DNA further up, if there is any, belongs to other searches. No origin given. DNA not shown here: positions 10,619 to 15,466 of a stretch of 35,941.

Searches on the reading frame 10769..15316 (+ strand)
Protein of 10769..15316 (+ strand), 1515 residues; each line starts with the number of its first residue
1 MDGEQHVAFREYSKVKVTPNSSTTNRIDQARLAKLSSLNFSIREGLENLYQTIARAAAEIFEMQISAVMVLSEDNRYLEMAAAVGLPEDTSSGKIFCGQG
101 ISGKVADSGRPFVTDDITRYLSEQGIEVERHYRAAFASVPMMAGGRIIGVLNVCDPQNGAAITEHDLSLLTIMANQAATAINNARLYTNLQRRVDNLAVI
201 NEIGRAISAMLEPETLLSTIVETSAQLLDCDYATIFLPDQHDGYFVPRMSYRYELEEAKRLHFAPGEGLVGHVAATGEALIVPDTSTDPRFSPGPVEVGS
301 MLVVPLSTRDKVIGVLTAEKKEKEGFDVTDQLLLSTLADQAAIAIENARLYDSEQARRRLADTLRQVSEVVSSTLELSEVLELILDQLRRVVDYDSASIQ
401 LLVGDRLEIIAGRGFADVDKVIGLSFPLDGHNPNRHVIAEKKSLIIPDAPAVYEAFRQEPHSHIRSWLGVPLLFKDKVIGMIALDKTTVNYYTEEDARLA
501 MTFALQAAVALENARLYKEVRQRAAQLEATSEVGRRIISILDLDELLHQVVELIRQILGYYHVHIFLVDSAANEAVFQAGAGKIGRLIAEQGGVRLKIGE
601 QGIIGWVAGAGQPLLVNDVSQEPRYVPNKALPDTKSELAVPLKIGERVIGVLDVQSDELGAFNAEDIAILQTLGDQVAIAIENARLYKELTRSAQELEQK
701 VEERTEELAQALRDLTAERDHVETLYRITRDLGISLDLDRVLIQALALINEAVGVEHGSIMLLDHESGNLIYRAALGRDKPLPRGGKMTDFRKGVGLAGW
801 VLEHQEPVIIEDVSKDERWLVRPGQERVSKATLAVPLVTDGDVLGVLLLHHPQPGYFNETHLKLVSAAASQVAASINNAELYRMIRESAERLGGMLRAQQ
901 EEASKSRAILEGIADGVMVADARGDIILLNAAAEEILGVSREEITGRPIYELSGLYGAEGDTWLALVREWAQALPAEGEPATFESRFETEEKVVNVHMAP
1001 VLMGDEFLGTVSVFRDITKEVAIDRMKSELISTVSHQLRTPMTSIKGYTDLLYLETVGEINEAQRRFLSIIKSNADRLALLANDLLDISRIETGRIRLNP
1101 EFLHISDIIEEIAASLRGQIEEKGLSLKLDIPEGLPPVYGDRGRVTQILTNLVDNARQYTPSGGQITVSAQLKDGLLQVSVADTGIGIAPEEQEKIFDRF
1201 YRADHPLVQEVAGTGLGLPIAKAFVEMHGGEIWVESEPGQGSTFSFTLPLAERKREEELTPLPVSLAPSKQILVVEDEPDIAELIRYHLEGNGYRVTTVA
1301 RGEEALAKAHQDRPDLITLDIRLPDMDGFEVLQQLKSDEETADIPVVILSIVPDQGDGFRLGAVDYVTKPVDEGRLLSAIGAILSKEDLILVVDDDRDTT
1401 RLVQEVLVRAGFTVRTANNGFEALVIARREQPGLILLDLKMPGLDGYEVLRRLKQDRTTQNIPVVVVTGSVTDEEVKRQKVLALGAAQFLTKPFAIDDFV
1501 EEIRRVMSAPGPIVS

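Call 6: search_protein_families(library=pfam, proteins=[window:10769-15316:+], max_evalue=0.001)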
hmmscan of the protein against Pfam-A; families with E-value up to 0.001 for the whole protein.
window:10769-15316:+ (1515 aa): 14 families
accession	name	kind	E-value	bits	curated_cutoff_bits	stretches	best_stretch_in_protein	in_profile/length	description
PF13185.12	GAF_2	-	5.6e-105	347.6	28.6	5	212-346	3-136/136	GAF domain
PF01590.32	GAF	-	7e-103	341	22.4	5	213-345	2-133/133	GAF domain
PF13492.12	GAF_3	-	1.9e-76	255.1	27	5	213-347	2-129/129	GAF domain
PF00072.30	Response_reg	-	4.8e-54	181.7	30.2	2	1390-1503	1-110/111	Response regulator receiver domain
PF02518.31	HATPase_c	-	2.3e-32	112.1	26.4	1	1140-1251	1-110/111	Histidine kinase-, DNA gyrase B-, and HSP90-like ATPase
PF00512.31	HisKA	-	9.7e-18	64.4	26.9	1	1026-1094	1-66/66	His Kinase A (phospho-acceptor) domain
PF00989.32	PAS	-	5.3e-13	49.4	22.6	1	907-1017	4-113/113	PAS fold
PF08448.16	PAS_4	-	1.2e-09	38.8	23.1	1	910-1021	1-109/110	PAS fold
PF11849.14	DUF3369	-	2.4e-09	38.1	27.2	0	157-189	135-167/168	Domain of unknown function (DUF3369)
PF13426.13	PAS_9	-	2.6e-09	37.7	27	1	915-1019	2-103/103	PAS domain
PF13188.13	PAS_8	-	1.8e-08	34.4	21.8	1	906-957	3-51/65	PAS domain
PF15714.11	SpoVT_C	-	2.3e-07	31.4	27.5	0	801-871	52-122/128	Stage V sporulation protein T C-terminal, transcription factor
PF12860.13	PAS_7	-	6.9e-06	26.6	27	1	910-1022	1-112/115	PAS fold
PF23198.2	PDE8A_N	-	9.1e-05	22.8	29.6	0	1405-1489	28-114/147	PDE8A-like, N-terminal domain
